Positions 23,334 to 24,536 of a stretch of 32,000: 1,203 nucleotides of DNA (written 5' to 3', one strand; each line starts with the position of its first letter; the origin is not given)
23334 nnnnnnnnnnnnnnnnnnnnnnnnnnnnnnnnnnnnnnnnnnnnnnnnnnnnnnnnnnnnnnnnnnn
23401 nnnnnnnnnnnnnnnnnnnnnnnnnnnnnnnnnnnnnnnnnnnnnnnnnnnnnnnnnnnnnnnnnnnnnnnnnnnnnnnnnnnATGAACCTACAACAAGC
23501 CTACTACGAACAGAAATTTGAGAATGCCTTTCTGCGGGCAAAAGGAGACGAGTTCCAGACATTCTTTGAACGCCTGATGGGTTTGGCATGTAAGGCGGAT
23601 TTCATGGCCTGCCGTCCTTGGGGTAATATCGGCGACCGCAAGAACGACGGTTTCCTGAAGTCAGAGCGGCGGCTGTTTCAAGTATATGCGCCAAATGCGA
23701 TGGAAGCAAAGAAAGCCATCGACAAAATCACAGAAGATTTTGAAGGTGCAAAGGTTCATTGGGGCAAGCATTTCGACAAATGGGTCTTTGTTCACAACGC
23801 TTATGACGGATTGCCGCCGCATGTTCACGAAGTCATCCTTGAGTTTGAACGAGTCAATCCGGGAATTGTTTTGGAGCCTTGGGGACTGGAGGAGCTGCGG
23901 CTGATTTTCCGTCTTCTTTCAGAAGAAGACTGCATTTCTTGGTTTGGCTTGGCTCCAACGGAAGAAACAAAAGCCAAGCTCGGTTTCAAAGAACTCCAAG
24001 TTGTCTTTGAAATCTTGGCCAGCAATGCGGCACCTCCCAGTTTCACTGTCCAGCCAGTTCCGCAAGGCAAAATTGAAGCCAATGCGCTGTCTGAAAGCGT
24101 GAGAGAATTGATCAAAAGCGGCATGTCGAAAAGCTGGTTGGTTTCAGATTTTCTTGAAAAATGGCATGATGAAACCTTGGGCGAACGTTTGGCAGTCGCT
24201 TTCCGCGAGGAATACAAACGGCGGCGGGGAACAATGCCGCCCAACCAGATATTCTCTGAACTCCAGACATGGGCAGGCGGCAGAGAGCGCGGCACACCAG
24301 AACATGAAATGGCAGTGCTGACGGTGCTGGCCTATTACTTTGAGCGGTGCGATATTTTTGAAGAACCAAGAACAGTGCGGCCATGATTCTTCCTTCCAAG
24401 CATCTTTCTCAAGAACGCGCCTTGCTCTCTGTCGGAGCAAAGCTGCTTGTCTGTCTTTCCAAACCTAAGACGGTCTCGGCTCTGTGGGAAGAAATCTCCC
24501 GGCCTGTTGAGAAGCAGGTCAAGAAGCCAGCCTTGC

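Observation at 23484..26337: Three-gene ABC-3C / Lamassu-like module: nuclease-like effector, 81-aa middle component, DUF2326-type coiled-coil ABC ATPase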

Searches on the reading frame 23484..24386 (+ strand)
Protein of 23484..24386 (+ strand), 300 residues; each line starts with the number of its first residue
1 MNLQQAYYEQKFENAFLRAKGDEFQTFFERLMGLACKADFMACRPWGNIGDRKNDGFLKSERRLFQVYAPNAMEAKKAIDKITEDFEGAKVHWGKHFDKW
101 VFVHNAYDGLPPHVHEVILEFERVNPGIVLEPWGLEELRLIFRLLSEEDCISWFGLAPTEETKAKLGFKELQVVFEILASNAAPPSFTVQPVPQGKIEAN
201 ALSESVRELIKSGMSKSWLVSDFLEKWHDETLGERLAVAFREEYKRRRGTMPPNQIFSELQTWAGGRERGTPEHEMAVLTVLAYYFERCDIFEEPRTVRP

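Call 3: search_protein_families(library=pfam, proteins=[window:23484-24386:+], max_evalue=0.01)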
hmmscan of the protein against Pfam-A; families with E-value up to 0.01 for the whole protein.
window:23484-24386:+ (300 aa): 1 family
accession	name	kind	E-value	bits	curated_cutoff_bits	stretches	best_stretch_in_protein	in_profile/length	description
PF20275.3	CTD10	-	6.8e-19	69.2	28.1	1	173-293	5-134/134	C-terminal domain 10 of the ABC-three component (ABC-3C) systems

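Call 4: search_protein_families(library=padloc, proteins=[window:23484-24386:+], max_evalue=0.01)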
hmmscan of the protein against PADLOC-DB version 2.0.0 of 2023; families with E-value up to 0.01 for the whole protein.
window:23484-24386:+ (300 aa): 2 families
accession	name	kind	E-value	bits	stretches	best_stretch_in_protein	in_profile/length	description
PDLC04772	PDC-M68A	-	1.8e-24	85.1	1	162-294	115-252/253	-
PDLC04773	PDC-M68A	-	1.4e-17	62.4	1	164-297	55-198/200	-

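Call 5: search_protein_families(library=ncbifam, proteins=[window:23484-24386:+], max_evalue=0.01)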
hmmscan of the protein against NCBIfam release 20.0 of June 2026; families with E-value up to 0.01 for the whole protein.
window:23484-24386:+ (300 aa): 0 families

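Call 18: find_homologous_proteins(query=window:23484-24386:+)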
Query window:23484-24386:+ (300 aa): 2065 proteins with E <= 0.001 among 2849 candidates; the best 120 are listed.
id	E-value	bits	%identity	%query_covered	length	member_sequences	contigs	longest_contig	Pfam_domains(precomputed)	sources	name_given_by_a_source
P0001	9.8e-205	697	100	100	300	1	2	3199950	PF20275.4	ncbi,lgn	ncbi:ABC-three component systems C-terminal domain-containing protein [Candidatus Electronema haloto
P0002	9.5e-180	615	89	100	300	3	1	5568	PF20275.4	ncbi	-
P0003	5.0e-176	602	88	100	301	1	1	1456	PF20275.4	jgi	jgi:hypothetical protein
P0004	2.1e-175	600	89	100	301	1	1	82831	PF20275.4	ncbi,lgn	-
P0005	1.0e-171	588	86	100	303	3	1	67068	PF20275.4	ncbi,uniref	ncbi:ABC-three component system protein [Candidatus Electronema sp. JC]|uniref:ABC-three component s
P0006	6.7e-169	579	84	100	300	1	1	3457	PF20275.4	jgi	jgi:hypothetical protein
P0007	2.6e-166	570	85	100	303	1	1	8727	PF20275.4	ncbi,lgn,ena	-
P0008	3.7e-165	567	85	100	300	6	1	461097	PF20275.4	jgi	jgi:hypothetical protein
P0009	9.5e-164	562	84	98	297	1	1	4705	PF20275.4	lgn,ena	-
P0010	6.3e-159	546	79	99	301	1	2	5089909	PF20275.4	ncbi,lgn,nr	ncbi:MAG: ABC-three component system protein [Candidatus Electrothrix scaldis]|nr:MAG: ABC-three com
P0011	5.0e-156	537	78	99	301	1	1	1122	PF20275.4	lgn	-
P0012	7.1e-155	533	77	100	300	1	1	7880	PF20275.4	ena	-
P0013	9.8e-154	529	77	100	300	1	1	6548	PF20275.4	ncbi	-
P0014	1.1e-153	529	78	100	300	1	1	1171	PF20275.4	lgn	-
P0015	1.9e-153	528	79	100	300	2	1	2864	PF20275.4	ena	-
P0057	8.1e-147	506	74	100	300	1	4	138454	PF20275.4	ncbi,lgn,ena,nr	ncbi:MAG: hypothetical protein JW395_1131 [Nitrospira sp.]|nr:hypothetical protein [Nitrospira sp.]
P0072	2.4e-145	502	73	99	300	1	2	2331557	PF20275.4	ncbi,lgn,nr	ncbi:MAG: hypothetical protein IPF79_14545 [Ignavibacteria bacterium]|nr:hypothetical protein [Ignav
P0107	1.4e-143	496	73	99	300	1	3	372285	PF20275.4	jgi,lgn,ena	jgi:hypothetical protein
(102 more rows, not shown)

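Call 23: search_solved_structures(query=A1, max_evalue=10)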
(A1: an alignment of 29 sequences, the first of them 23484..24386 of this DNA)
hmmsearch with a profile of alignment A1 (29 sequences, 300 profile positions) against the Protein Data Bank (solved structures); distinct sequences matched with E-value up to 10: 2.
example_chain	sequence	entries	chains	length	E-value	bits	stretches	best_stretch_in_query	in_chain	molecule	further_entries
6h0j_A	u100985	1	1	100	0.44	12.7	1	134-172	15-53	Type I modular polyketide synthase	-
6pwj_A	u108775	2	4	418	0.6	12.3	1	85-140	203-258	GGDEF and EAL domain-containing protein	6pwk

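Call 24: find_encoding_contigs(protein=P0072, flank=8000, max_places=2)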
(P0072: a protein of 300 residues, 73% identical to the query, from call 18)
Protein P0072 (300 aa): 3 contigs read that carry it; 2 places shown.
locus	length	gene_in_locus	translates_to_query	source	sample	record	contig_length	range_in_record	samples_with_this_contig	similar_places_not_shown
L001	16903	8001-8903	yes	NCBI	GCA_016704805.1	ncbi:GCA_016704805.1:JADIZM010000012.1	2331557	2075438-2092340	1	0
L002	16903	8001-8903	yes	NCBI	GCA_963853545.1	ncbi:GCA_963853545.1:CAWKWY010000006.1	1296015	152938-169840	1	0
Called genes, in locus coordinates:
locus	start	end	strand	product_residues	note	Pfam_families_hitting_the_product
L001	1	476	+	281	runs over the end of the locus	PF01209:Ubie_methyltran, PF13489:Methyltransf_23 (weak), PF05175:MTS (weak), PF13649:Methyltransf_25, PF13847:Methyltransf_31, PF08241:Methyltransf_11, PF08242:Methyltransf_12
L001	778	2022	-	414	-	PF00589:Phage_integrase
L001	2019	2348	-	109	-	-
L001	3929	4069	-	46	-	-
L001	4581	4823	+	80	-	-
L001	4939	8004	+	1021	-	PF04313:HSDR_N, PF00270:DEAD, PF04851:ResIII, PF18766:SWI2_SNF2, PF22679:T1R_D3-like, PF12008:EcoR124_C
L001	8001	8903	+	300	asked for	PF20275:CTD10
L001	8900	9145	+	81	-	PF20293:MC6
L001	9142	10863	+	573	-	PF20275:CTD10, PF10088:DUF2326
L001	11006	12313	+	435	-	PF01420:Methylase_S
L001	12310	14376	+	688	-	PF03235:GmrSD_N, PF07510:GmrSD_C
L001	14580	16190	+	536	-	PF12161:HsdM_N, PF02384:N6_Mtase, PF05175:MTS (weak), PF07669:Eco57I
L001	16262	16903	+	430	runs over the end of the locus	PF09903:DUF2130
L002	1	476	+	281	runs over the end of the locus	PF01209:Ubie_methyltran, PF13489:Methyltransf_23 (weak), PF05175:MTS (weak), PF13649:Methyltransf_25, PF13847:Methyltransf_31, PF08241:Methyltransf_11, PF08242:Methyltransf_12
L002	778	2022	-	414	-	PF00589:Phage_integrase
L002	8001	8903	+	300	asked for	PF20275:CTD10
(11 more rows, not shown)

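Call 25: find_encoding_contigs(protein=P0057, flank=8000, max_places=2)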
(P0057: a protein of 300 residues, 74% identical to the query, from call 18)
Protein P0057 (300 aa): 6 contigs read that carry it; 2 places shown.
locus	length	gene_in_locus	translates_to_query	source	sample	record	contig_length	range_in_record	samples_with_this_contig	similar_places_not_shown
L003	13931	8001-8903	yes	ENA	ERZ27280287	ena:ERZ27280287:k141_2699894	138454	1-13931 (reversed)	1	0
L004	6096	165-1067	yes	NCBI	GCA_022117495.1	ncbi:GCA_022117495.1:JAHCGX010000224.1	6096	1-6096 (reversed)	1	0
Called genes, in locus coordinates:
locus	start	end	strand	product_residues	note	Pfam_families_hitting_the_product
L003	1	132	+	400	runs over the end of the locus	PF04307:YdjM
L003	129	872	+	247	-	PF25917:BSH_RND, PF25973:BSH_CzcB, PF25954:Beta-barrel_RND_2 (weak)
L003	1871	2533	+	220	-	PF01695:IstB_IS21, PF00308:Bac_DnaA (weak), PF13191:AAA_16 (faint), PF00004:AAA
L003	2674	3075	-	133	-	PF01850:PIN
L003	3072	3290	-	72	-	PF22513:FitA-like_RHH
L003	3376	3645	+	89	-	-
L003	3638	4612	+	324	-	PF07238:PilZ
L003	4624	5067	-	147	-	PF15919:HicB_lk_antitox, PF15970:HicB-like_2, PF01402:RHH_1 (weak)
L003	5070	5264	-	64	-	PF07927:HicA_toxin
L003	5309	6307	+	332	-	PF00158:Sigma54_activat, PF14532:Sigma54_activ_2, PF07728:AAA_5 (weak), PF25601:AAA_lid_14, PF02954:HTH_8 (weak)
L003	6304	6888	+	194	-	PF00158:Sigma54_activat, PF14532:Sigma54_activ_2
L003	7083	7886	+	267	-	-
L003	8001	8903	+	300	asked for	PF20275:CTD10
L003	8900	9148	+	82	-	PF20293:MC6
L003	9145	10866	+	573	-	PF20275:CTD10, PF10088:DUF2326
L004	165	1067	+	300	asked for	PF20275:CTD10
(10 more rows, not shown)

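Call 26: find_encoding_contigs(protein=P0107, flank=8000, max_places=2)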
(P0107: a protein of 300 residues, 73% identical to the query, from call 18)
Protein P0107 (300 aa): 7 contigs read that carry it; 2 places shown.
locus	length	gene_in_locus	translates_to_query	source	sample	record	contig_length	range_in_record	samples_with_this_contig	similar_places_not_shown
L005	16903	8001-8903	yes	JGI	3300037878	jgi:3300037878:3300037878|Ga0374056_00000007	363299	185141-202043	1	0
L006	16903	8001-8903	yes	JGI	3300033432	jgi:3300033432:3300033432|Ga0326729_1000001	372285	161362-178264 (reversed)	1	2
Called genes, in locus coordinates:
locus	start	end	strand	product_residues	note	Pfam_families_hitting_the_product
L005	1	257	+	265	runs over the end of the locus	PF00359:PTS_EIIA_2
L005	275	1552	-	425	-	PF01566:Nramp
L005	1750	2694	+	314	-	PF01545:Cation_efflux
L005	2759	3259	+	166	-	PF08212:Lipocalin_2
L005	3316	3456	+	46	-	-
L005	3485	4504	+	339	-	PF00365:PFK, PF01513:NAD_kinase (faint)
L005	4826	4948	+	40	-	-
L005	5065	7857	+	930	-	PF04313:HSDR_N (weak), PF00270:DEAD, PF04851:ResIII, PF18766:SWI2_SNF2, PF00271:Helicase_C (faint), PF08463:EcoEI_R_C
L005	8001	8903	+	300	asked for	PF20275:CTD10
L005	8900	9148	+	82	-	PF20293:MC6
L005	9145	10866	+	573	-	PF20275:CTD10, PF10088:DUF2326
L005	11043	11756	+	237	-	PF07505:DUF5131, PF17338:GP88 (weak)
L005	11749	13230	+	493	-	PF01420:Methylase_S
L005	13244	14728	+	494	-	PF12161:HsdM_N (weak), PF02384:N6_Mtase, PF07669:Eco57I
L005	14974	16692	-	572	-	PF00005:ABC_tran, PF02463:SMC_N (weak)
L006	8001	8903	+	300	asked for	PF20275:CTD10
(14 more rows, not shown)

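Call 27: predict_structure(alignment_id=A1)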
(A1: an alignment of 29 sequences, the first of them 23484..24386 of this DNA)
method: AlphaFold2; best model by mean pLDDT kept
length: 300 residues; sequences in the alignment: 29
mean_pLDDT: 63.9   pTM: 0.57
mean pLDDT of the five models: 63.9, 63.4, 60.2, 57.5, 55.0
residues with pLDDT >= 90: 46; 70-90: 92; 50-70: 45; < 50: 117
segments of 3 or more residues with pLDDT < 50: 163-237, 265-300
pLDDT, mean of each block of 10 residues (from residue 1): 70 81 88 93 65 75 87 81 86 88 81 86 87 91 94 78 47 40 35 29 39 39 43 48 60 52 44 41 39 31
secondary structure, 60 per line:
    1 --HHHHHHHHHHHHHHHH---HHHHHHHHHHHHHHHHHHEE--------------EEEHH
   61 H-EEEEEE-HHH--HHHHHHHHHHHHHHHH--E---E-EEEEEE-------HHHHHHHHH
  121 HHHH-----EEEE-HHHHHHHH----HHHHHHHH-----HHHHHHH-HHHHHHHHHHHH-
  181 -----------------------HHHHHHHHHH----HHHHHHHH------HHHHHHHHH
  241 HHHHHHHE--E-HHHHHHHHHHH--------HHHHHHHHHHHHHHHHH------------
elements in order: H3-18 H22-39 E56-58 E63-68 H75-90 E99-104 H112-124 E130-133 H135-142 H147-154 H160-166 H168-179 H204-213 H218-225 H232-247 H253-263 H272-288

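Call 30: fold_search(model_id=the predicted structure, library=pdb)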
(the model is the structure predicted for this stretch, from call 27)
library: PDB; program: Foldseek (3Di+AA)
matches with E <= 10: 628; with E <= 0.001: 0
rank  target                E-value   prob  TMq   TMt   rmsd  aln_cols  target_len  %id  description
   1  8q3k_E                4.4e-02  0.77  0.23  0.31  14.3       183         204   11  The open state of the ASFV apo-RNA polymerase (released 2024-02-14)
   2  8q3b_E                5.8e-02  0.75  0.23  0.31  14.3       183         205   11  The closed state of the ASFV apo-RNA polymerase (released 2024-02-14)
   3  7jps_D                6.5e-02  0.30  0.20  0.16  19.3       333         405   13  ORC-DNA: Human Origin Recognition Complex (ORC) with DNA bound in the core (released 2020-09-09)
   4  8umt_E                6.5e-02  0.28  0.18  0.17  16.1       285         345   13  Atomic model of the human CTF18-RFC-PCNA binary complex in the three-subunit binding state (state 2) (released 2024-05-08)
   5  7w0b_A                7.6e-02  0.23  0.17  0.05  16.3       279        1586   12  Dicer2-LoqsPD complex at apo status (released 2022-04-27)
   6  7ug6_b                8.5e-02  0.23  0.17  0.11  45.7       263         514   12  Cryo-EM structure of pre-60S ribosomal subunit, unmethylated G2922 (released 2022-12-21)
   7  8i9x_CH               1.0e-01  0.25  0.20  0.12  41.9       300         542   11  Cryo-EM structure of a Chaetomium thermophilum pre-60S ribosomal subunit - Ytm1-1 (released 2023-05-17)
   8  6sxa_G                1.1e-01  0.75  0.22  0.31  10.3       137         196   14  XPF-ERCC1 Cryo-EM Structure, Apo-form (released 2020-03-11)
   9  7e8r                  1.1e-01  0.72  0.25  0.22   7.9       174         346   11  EcoT38I restriction endonuclease (released 2022-03-02)
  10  2bhn_B                1.2e-01  0.66  0.21  0.28  16.1       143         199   10  XPF from Aeropyrum pernix (released 2005-02-23)
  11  8giy_B                1.2e-01  0.25  0.23  0.20  17.6       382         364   12  E. coli clamp loader with closed clamp (released 2024-03-27)
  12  1wte_MODEL_1_A        1.3e-01  0.82  0.23  0.26  11.3       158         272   11  Crystal structure of type II restrcition endonuclease, EcoO109I complexed with cognate DNA (released 2004-12-14)
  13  2bgw_B                1.3e-01  0.57  0.20  0.28  13.3       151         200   10  XPF from Aeropyrum pernix, complex with DNA (released 2005-02-23)
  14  1wtd_A                1.6e-01  0.77  0.30  0.33   9.1       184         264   11  Crystal structure of type II restrcition endonuclease, EcoO109I DNA-free form (released 2004-12-14)
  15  9e2p_A                1.7e-01  0.30  0.19  0.10  17.7       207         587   17  Complex of Human MIRO1 and TRAK1 Binding Site-2 (L570-R613) (released 2025-07-09)
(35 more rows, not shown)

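Call 62: fold_search(model_id=the predicted structure, library=viral)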
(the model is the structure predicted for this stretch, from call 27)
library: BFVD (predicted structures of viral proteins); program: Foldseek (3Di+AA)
matches with E <= 10: 434; with E <= 0.001: 0
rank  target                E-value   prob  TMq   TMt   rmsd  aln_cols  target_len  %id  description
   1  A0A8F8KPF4            4.0e-03  0.80  0.24  0.21  21.2       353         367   12  Replication factor C clamp loader [Clandestinovirus]
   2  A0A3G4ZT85            1.6e-02  0.98  0.28  0.36  19.4       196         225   14  Uncharacterized protein [Edafosvirus sp.]
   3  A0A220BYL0            2.5e-02  0.87  0.23  0.16  10.6       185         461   12  (no name in the UniProt tables at hand)
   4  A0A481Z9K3            2.9e-02  0.28  0.17  0.19  19.0       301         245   12  Restriction endonuclease [Pithovirus LCPAC401]
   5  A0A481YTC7            3.3e-02  0.44  0.17  0.11  20.9       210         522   11  AAA family ATPase [Marseillevirus LCMAC102]
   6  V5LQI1                3.5e-02  0.38  0.20  0.17  17.6       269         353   11  (no name in the UniProt tables at hand)
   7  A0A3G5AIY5            3.5e-02  0.35  0.23  0.18  18.8       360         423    8  Replication factor C small subunit [Sylvanvirus sp.]
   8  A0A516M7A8            4.3e-02  0.84  0.24  0.37  11.7       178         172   15  (no name in the UniProt tables at hand)
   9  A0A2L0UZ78            5.1e-02  0.94  0.23  0.46   9.4       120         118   13  Uncharacterized protein [Agrobacterium phage Atu_ph07]
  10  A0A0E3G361            5.4e-02  0.84  0.22  0.36   9.0       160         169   14  Uncharacterized protein [Synechococcus phage ACG-2014f]
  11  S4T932                5.4e-02  0.84  0.21  0.31   8.7       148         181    9  Homing endonuclease [Staphylococcus phage vB_SauM_Remus]
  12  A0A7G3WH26            7.1e-02  0.91  0.26  0.42   9.5       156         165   13  Putative endodeoxyribonuclease I [Arthronema virus TR020]
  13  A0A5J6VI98            9.3e-02  0.44  0.24  0.24  16.1       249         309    9  ATPase family protein [Megaviridae environmental sample]
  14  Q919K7                9.3e-02  0.14  0.13  0.10  20.4       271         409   10  CUN069 similar to AcMNPV ORF109 [Culex nigripalpus nucleopolyhedrovirus (isolate Florida/1997)]
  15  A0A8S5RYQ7            9.9e-02  0.90  0.26  0.47  12.9       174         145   13  Restriction enzyme [Myoviridae sp. ctNQV2]
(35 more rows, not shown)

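Call 73: find_encoding_contigs(protein=P0005, flank=8000, max_places=1)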
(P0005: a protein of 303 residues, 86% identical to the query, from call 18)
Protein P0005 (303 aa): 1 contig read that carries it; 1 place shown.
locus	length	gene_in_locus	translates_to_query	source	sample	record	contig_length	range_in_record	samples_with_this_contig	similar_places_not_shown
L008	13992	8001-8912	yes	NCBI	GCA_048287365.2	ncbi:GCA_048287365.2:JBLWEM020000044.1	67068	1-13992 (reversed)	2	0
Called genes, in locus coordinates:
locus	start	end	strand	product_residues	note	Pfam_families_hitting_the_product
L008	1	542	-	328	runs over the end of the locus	PF00126:HTH_1, PF03466:LysR_substrate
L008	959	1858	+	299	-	PF03824:NicO, PF13386:DsbD_2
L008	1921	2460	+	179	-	PF02663:FmdE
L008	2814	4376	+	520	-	PF00496:SBP_bac_5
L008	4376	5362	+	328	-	PF00528:BPD_transp_1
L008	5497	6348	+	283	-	PF12911:OppC_N, PF00528:BPD_transp_1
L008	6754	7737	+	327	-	PF01073:3Beta_HSD, PF01370:Epimerase, PF02719:Polysacc_synt_2, PF04321:RmlD_sub_bind, PF05368:NmrA, PF13460:NAD_binding_10, PF16363:GDP_Man_Dehyd, PF07993:NAD_binding_4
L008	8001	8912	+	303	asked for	PF20275:CTD10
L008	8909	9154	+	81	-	PF20293:MC6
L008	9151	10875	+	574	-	PF20275:CTD10, PF10088:DUF2326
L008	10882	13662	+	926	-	PF20464:MmeI_N, PF20465:MmeI_hel, PF20473:MmeI_Mtase, PF07669:Eco57I (weak), PF20466:MmeI_TRD, PF20467:MmeI_C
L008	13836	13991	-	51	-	?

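Call 74: find_encoding_contigs(protein=P0010, flank=8000, max_places=1)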
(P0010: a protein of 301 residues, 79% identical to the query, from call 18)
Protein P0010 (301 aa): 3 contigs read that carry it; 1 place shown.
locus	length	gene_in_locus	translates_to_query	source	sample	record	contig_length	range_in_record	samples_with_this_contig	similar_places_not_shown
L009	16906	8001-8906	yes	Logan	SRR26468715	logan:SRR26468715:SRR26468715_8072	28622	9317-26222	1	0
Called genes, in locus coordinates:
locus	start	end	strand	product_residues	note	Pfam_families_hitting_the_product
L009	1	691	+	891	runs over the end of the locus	PF01326:PPDK_N, PF27448:Rph_4th, PF00391:PEP-utilizers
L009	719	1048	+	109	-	-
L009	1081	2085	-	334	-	PF08269:dCache_2, PF17200:sCache_2, PF17201:Cache_3-Cache_2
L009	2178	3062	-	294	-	-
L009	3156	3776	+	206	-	PF01327:Pep_deformylase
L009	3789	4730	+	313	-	PF00551:Formyl_trans_N, PF02911:Formyl_trans_C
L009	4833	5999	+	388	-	PF01969:Ni_insertion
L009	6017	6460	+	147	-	PF04608:PgpA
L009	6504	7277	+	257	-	PF00005:ABC_tran, PF13304:AAA_21 (faint), PF12399:BCA_ABC_TP_C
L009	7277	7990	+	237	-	PF00005:ABC_tran, PF13304:AAA_21 (faint)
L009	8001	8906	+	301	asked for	PF20275:CTD10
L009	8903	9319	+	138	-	PF20293:MC6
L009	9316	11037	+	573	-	PF20275:CTD10, PF10088:DUF2326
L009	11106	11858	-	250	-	PF13185:GAF_2 (weak), PF01590:GAF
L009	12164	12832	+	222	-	PF13505:OMP_b-brl, PF03922:OmpW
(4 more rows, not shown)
